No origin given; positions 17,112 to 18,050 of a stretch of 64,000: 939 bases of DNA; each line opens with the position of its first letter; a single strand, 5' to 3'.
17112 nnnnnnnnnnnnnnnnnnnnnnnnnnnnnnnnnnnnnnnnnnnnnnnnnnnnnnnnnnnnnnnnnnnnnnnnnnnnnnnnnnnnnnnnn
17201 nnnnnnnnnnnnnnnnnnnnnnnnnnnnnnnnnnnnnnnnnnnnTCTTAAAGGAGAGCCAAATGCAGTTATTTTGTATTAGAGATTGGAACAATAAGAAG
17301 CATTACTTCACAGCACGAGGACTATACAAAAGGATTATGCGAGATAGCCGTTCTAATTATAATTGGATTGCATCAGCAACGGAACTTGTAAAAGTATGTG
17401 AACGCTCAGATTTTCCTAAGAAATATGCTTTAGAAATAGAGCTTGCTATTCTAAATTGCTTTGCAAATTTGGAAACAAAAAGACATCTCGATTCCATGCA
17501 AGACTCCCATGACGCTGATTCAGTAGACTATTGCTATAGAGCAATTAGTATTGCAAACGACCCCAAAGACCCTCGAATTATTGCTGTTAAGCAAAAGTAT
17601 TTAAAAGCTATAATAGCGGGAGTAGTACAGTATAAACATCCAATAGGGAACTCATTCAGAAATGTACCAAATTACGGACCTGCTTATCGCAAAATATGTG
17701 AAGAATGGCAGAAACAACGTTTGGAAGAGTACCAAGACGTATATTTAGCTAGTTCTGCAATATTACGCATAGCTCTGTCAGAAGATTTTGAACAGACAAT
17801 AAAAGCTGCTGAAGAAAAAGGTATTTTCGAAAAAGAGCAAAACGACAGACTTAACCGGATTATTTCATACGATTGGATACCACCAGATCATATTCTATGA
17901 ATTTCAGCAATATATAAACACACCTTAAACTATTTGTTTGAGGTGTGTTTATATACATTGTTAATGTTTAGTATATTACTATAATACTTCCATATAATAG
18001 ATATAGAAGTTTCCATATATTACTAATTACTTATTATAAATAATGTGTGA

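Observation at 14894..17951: Terminator-bounded compositional island: MBL-fold hydrolase, Zn-ribbon, catalytically degenerate ImmA/IrrE-like protein and two unknowns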

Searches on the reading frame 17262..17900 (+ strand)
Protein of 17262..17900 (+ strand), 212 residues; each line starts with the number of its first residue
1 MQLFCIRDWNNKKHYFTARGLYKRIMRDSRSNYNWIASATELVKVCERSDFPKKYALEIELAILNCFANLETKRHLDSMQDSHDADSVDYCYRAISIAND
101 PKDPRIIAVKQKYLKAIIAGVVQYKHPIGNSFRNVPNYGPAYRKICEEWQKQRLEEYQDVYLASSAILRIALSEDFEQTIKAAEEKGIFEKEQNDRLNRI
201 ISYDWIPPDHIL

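Call 3: search_protein_families(library=pfam, proteins=[window:17262-17900:+], max_evalue=1)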
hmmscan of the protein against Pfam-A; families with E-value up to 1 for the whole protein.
window:17262-17900:+ (212 aa): 4 families
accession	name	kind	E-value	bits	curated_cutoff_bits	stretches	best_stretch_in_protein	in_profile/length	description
PF13012.11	MitMem_reg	-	0.019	15.3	26.6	1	111-163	45-95/113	Maintenance of mitochondrial structure and function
PF19712.4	AGK_C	-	0.069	13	27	1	20-116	68-162/215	Acylglycerol kinase C-terminal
PF14500.11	MMS19_N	-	0.078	13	26.7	1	52-121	92-156/262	Dos2-interacting transcription regulator of RNA-Pol-II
PF24406.1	nSTAND_NTPase4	-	0.11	13.1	27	1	171-195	20-44/58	Novel STAND NTPase 4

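Call 4: search_protein_families(library=padloc, proteins=[window:17262-17900:+], max_evalue=1)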
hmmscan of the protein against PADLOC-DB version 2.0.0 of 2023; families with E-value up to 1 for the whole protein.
window:17262-17900:+ (212 aa): 0 families

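Call 5: search_protein_families(library=ncbifam, proteins=[window:17262-17900:+], max_evalue=1)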
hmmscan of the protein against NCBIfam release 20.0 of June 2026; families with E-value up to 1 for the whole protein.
window:17262-17900:+ (212 aa): 0 families

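Call 11: search_protein_families(library=phrogs, proteins=[window:17262-17900:+], max_evalue=1)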
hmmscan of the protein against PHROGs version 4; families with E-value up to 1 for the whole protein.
window:17262-17900:+ (212 aa): 6 families
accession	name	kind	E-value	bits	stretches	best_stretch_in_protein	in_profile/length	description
phrog_20033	-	unknown function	0.021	16.2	1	53-130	27-101/108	-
phrog_19686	-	unknown function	0.12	14.1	1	164-201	40-77/95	-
phrog_16455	-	unknown function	0.19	12.6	1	106-191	42-126/152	-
phrog_30411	-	unknown function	0.23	11.7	0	5-79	147-222/229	-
phrog_12145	-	unknown function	0.24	12.6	0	139-187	51-99/129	-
phrog_19869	-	unknown function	0.28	12.2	1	114-164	50-99/108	-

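Call 32: find_homologous_proteins(query=window:17262-17900:+, max_evalue=0.001)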
Query window:17262-17900:+ (212 aa): 52 proteins with E <= 0.001 among 118 candidates.
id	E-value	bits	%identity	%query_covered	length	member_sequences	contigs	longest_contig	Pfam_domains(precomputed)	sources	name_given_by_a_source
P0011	1.5e-140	484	100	100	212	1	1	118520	-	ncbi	-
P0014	1.6e-94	334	73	95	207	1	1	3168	-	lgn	-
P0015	3.1e-86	307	66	99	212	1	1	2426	-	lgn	-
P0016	7.1e-85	302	66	99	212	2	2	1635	-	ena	-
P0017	9.4e-83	295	68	93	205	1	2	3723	-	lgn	-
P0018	4.2e-54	202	49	91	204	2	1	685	-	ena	-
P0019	5.0e-52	195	75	57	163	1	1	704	-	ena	-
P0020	4.7e-51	192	45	97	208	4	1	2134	-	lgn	-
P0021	1.1e-50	191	45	93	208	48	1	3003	-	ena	-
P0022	1.6e-50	190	45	94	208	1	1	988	-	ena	-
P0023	3.2e-50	189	43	98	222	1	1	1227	-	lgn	-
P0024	7.4e-50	188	45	93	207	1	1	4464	-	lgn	-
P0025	2.0e-49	186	44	92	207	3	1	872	-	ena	-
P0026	4.7e-49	185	42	93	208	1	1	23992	-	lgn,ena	-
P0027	7.1e-49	185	45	92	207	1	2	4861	-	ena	-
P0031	1.9e-46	177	43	94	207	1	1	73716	-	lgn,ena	-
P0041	1.5e-40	157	43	94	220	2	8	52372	-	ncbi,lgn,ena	-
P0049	6.3e-38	149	42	93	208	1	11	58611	-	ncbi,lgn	-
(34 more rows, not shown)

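Call 33: find_encoding_contigs(protein=P0031, flank=6000, max_places=3)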
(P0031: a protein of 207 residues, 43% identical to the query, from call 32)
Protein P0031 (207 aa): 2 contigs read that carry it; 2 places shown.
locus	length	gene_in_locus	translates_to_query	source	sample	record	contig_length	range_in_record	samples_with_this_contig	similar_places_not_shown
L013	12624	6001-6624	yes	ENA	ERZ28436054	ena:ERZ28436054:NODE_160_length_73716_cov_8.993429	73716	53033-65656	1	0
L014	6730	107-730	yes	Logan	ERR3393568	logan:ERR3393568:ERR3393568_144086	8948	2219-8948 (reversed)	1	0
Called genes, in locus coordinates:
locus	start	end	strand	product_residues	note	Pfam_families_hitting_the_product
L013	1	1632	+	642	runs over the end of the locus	PF00239:Resolvase, PF07508:Recombinase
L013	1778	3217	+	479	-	PF01076:Mob_Pre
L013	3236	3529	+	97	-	-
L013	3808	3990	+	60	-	-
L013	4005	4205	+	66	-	-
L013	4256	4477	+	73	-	-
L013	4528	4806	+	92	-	-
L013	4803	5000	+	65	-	-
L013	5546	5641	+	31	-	-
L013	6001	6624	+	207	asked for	-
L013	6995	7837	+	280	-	PF04055:Radical_SAM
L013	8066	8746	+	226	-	PF02517:Rce1-like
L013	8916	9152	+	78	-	-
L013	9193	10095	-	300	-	PF01435:Peptidase_M48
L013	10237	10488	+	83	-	PF03840:SecG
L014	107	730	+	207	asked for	-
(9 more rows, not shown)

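Call 34: find_encoding_contigs(protein=P0049, flank=6000, max_places=3)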
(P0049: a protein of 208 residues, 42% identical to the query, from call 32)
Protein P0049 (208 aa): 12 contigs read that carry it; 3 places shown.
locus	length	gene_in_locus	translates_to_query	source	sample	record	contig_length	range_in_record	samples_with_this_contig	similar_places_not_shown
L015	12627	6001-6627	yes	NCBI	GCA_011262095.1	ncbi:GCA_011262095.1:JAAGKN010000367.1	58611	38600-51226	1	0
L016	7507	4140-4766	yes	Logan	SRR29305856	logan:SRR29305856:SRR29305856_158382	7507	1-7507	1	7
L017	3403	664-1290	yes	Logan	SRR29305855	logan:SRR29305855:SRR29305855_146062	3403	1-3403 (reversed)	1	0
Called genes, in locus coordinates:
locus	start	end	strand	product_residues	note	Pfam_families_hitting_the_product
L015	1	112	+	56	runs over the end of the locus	-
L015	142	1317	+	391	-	PF01676:Metalloenzyme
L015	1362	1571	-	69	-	-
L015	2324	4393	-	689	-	PF00155:Aminotran_1_2, PF13302:Acetyltransf_3 (faint), PF00583:Acetyltransf_1, PF13508:Acetyltransf_7, PF08445:FR47 (weak)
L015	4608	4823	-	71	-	-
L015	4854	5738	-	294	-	PF04055:Radical_SAM (weak)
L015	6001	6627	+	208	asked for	-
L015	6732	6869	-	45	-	-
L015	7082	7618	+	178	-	-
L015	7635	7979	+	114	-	-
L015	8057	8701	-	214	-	PF00300:His_Phos_1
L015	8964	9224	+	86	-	-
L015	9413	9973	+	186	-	-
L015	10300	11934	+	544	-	PF00962:A_deaminase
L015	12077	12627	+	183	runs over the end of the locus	-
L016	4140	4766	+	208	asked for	-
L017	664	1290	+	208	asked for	-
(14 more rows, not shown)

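Call 35: find_encoding_contigs(protein=P0041, flank=6000, max_places=3)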
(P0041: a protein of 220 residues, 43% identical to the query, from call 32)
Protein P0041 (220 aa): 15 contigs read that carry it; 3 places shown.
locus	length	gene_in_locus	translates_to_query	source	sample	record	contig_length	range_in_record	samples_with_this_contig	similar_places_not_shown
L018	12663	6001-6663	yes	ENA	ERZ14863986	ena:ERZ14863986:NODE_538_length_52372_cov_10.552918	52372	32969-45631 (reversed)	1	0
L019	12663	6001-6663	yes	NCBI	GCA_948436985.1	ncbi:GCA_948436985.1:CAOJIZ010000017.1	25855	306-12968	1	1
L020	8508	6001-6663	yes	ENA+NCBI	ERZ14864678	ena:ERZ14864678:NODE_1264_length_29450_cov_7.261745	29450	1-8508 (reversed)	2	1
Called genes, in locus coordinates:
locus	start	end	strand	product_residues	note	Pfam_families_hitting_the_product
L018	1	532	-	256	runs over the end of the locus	PF00872:Transposase_mut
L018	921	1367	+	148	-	PF02502:LacAB_rpiB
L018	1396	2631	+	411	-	PF00953:Glycos_transf_4, PF00301:Rubredoxin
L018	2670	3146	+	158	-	PF00383:dCMP_cyt_deam_1, PF14437:MafB19-deam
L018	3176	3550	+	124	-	PF01880:Desulfoferrodox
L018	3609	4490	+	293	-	PF01430:HSP33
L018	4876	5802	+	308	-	PF01368:DHH, PF02833:DHHA2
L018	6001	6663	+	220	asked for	-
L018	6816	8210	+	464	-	PF06347:SH3_4 (weak), PF08239:SH3_3, PF18348:SH3_16 (faint), PF00018:SH3_1 (faint), PF07653:SH3_2 (faint), PF06347:SH3_4 (weak), PF08239:SH3_3, PF00877:NLPC_P60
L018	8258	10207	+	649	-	PF13567:DUF4131, PF03772:Competence, PF00753:Lactamase_B (weak)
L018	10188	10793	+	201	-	-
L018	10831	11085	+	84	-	PF07927:HicA_toxin (weak)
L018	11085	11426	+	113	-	PF05534:HicB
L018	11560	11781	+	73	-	-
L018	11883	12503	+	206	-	PF08955:BofC_C (weak)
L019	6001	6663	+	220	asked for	-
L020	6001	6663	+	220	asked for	-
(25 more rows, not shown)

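Call 36: find_encoding_contigs(protein=P0017, flank=6000, max_places=3)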
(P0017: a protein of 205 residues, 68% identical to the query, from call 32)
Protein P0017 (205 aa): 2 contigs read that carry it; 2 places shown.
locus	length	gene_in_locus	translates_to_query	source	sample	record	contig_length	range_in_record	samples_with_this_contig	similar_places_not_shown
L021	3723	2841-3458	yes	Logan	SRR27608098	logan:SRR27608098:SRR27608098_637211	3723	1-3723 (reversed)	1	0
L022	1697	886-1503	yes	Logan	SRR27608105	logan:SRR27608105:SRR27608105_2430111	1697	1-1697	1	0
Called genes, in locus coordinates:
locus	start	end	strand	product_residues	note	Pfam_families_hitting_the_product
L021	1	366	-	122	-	?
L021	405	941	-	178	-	-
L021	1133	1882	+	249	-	PF23023:Anti-Pycsar_Apyc1, PF12706:Lactamase_B_2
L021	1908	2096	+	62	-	-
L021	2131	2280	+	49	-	-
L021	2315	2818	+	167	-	-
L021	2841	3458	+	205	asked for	-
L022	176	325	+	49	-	-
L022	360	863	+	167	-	-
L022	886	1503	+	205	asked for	-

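Call 39: search_protein_families(library=pfam, proteins=[L021:1133-1882:+, L021:405-941:-], max_evalue=1)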
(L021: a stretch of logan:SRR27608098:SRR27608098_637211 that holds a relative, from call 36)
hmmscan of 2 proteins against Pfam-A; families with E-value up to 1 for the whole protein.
L021:1133-1882:+ (249 aa): 2 families
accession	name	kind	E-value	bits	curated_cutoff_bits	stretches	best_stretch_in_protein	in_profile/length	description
PF12706.13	Lactamase_B_2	-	3.6e-14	53.3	27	1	29-217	1-200/200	Beta-lactamase superfamily domain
PF00753.33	Lactamase_B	-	0.0025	18.2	22.7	1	22-169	9-161/196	Metallo-beta-lactamase superfamily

L021:405-941:- (178 aa): 0 families

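Call 51: search_solved_structures(query=A3, max_evalue=10, show_alignments=2)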
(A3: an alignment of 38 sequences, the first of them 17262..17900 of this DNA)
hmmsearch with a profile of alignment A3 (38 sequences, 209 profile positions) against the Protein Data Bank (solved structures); distinct sequences matched with E-value up to 10: 3.
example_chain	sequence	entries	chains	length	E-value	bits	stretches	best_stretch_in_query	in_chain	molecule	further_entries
8etq_A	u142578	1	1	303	0.00069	22.3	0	151-194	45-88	k-cTRP5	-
3csx_A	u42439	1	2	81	0.36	13.4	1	149-195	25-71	Putative uncharacterized protein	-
1zx3_A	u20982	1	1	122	0.5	13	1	134-178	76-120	hypothetical protein NE0241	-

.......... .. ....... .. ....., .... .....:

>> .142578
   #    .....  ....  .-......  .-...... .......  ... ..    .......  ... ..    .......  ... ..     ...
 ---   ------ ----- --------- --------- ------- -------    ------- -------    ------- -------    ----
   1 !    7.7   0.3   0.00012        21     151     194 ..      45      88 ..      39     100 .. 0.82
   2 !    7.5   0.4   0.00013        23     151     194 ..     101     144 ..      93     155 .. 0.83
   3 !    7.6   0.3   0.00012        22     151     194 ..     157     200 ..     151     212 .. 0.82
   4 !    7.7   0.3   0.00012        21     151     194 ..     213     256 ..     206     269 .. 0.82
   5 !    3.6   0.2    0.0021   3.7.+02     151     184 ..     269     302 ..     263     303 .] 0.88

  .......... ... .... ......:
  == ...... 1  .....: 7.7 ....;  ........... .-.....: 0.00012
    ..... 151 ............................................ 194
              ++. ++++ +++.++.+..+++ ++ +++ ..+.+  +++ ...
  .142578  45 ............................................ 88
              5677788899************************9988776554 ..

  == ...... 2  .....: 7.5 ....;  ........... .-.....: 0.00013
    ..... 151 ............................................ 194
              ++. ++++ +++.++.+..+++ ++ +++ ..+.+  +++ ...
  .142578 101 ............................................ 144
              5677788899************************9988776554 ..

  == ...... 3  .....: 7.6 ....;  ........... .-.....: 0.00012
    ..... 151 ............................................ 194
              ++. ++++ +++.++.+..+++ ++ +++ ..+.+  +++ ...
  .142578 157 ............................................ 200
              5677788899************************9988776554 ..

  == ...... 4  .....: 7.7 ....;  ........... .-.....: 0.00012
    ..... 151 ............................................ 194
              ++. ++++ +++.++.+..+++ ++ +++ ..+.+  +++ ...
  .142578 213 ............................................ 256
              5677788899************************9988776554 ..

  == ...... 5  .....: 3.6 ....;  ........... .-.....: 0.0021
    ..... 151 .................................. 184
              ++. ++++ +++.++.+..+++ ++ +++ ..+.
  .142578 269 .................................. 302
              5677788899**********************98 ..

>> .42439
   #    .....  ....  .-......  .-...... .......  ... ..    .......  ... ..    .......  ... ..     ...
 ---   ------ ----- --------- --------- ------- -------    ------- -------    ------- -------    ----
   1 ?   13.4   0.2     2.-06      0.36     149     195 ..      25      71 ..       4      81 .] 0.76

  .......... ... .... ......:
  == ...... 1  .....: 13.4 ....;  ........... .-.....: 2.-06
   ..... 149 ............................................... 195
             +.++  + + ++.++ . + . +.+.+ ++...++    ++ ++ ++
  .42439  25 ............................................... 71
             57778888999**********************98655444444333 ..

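Call 59: search_protein_representatives(alignment_id=A3)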
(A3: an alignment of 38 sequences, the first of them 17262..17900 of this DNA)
Query: 38 sequences, 209 profile positions. Proteins with E-value up to 0.001 (for the whole library): 212; up to 1e-10: 169; up to 1e-30: 85. The best 150 are listed.
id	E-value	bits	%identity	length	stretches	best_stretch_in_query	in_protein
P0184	8.4e-82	290.0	-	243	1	4-189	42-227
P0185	3.9e-80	284.5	-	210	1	1-207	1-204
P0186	2.4e-68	246.0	-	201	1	7-199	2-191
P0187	4.3e-68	245.2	-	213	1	1-204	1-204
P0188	1.6e-67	243.3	-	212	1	1-206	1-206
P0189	5.9e-67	241.5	-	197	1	1-196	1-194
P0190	1.3e-64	233.9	-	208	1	1-205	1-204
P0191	2.0e-64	233.2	-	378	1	2-205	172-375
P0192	4.1e-63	228.9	-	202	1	8-203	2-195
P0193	3.9e-62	225.7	-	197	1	5-203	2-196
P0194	6.4e-62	225.0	-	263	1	2-204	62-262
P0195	6.5e-62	225.0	-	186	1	1-188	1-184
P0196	9.5e-62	224.5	-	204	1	2-194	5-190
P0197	1.8e-61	223.6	-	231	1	14-205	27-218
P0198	3.4e-61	222.7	-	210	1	1-203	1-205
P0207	7.0e-55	202.0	-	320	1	6-189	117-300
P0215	1.5e-51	191.2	-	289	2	3-204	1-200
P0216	2.2e-51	190.6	-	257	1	6-191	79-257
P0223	9.3e-48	178.8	-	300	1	1-204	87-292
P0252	3.8e-35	137.5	-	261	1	6-204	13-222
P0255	3.7e-34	134.3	-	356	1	5-205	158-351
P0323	1.2e-15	73.9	-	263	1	102-188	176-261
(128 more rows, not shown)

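Call 61: search_protein_families(library=pfam, proteins=[P0191, P0255, P0207, P0223, P0215, P0194, P0216, P0252, P0323, P0184], max_evalue=0.01)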
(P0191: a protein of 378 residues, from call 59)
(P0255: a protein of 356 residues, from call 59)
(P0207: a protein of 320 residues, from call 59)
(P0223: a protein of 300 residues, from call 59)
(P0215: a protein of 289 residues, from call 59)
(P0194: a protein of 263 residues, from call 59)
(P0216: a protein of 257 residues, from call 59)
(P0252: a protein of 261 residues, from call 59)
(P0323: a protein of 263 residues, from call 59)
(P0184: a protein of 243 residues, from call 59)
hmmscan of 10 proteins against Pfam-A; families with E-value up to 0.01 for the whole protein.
P0191 (378 aa): 0 families

P0255 (356 aa): 0 families

P0207 (320 aa): 2 families
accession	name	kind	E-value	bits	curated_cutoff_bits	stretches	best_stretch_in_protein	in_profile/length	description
PF02076.21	STE3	-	0.0025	17.5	29.2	1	5-94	196-285/292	Pheromone A receptor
PF08733.15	PalH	-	0.005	16.4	34.1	1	7-90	213-270/332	PalH/RIM21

P0223 (300 aa): 0 families

P0215 (289 aa): 0 families

P0194 (263 aa): 0 families

P0216 (257 aa): 1 family
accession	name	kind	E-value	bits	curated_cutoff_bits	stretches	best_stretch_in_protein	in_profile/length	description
PF22462.2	Ctf19_RWD2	-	0.0086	16.7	26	0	149-193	20-63/77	Ctf19, second RWD domain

P0252 (261 aa): 0 families

P0323 (263 aa): 1 family
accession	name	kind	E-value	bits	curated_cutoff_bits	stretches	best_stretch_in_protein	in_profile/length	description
PF05698.19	Trigger_C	-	3.2e-21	76.5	22.7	1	91-220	1-128/162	Bacterial trigger factor protein (TF) C-terminus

P0184 (243 aa): 1 family
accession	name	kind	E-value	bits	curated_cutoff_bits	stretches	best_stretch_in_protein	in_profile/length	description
PF04468.17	PSP1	-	0.0053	17.5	27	0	191-215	57-81/86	PSP1 C-terminal conserved region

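Call 66: find_related_loci(query=A3, collection=viral_contigs, flank=6000)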
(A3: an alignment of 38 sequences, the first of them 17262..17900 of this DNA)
Query A3 (212 aa) in viral_contigs; peptide patterns used: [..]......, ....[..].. (x = any residue, [..] = any of these).
45 stretches matched a pattern, but none encodes a relative of the query by tblastn (E <= 1e-3).

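Call 90: find_encoding_contigs(protein=P0014, flank=5000, max_places=3)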
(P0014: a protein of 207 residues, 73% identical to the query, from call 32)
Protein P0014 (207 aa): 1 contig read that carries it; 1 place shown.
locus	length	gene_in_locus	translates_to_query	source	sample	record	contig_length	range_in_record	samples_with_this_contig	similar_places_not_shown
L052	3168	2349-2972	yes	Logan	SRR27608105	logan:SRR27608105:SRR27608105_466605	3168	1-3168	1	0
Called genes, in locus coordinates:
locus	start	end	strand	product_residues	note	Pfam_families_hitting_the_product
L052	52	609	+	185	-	PF01464:SLT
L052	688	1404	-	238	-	PF23457:LysM2_NFP (weak), PF01476:LysM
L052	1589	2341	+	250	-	PF23023:Anti-Pycsar_Apyc1, PF12706:Lactamase_B_2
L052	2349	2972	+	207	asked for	-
